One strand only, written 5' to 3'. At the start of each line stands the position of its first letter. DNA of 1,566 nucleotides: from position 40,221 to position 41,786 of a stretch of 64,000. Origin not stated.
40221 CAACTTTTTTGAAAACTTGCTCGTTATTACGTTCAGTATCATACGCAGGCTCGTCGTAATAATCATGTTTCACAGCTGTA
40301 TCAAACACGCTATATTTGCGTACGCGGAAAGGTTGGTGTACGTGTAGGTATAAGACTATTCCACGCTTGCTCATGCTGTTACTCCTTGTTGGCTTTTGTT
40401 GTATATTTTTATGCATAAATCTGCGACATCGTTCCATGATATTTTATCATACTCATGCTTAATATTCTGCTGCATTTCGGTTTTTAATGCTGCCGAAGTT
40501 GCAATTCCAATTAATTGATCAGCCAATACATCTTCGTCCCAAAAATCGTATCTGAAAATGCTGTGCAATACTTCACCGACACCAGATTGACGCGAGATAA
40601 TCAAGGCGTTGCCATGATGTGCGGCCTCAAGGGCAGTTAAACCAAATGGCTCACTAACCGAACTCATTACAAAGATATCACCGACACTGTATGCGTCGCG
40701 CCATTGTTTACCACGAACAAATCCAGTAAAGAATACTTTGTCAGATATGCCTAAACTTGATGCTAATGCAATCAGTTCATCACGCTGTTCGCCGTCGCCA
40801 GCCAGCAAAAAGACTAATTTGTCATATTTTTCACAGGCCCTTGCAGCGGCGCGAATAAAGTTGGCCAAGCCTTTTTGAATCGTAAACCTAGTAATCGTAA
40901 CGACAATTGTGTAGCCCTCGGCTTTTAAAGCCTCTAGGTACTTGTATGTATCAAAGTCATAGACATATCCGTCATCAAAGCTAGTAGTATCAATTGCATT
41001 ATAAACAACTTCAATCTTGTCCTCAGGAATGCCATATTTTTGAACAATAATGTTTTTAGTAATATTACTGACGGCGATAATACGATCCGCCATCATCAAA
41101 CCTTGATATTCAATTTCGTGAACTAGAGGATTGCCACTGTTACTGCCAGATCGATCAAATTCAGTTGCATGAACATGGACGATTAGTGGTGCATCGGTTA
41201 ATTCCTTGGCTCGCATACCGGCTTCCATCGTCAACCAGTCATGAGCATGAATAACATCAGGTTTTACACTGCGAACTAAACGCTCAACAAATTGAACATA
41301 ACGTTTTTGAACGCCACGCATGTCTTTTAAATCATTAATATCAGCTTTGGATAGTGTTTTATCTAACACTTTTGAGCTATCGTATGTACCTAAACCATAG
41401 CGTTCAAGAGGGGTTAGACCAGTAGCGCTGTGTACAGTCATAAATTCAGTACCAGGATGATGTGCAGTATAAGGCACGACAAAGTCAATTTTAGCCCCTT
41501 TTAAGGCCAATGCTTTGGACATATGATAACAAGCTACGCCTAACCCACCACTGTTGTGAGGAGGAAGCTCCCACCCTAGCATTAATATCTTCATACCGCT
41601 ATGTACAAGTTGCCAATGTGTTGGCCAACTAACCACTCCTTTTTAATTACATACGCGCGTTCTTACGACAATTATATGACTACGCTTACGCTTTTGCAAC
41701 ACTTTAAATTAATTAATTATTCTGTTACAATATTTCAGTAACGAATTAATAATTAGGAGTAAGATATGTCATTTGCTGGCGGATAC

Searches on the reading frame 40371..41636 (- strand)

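Call 10: search_protein_families(library=pfam, proteins=[window:40371-41636:-], max_evalue=0.01)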
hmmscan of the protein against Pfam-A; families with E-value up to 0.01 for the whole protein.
window:40371-41636:- (421 aa): 7 families
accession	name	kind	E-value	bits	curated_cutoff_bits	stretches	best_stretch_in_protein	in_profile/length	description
PF13439.12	Glyco_transf_4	-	5.8e-26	92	28.5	1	30-218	2-169/170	Glycosyltransferase Family 4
PF00534.26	Glycos_transf_1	-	4.7e-25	88.5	26.4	1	238-358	11-132/172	Glycosyl transferases group 1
PF13692.12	Glyco_trans_1_4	-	2e-20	74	27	1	244-357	3-115/142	Glycosyl transferases group 1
PF13579.12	Glyco_trans_4_4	-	1.2e-18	68.4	29.7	1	30-213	1-157/158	Glycosyl transferase 4-like domain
PF08323.17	Glyco_transf_5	-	4.6e-17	63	22.7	1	16-201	1-228/239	Starch synthase catalytic domain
PF20706.3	GT4-conflict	-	2.3e-10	40.5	26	1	105-364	59-327/385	Family 4 Glycosyltransferase in conflict systems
PF13477.12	Glyco_trans_4_2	-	0.0026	18.4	23.4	0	116-189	65-138/139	Glycosyl transferase 4-like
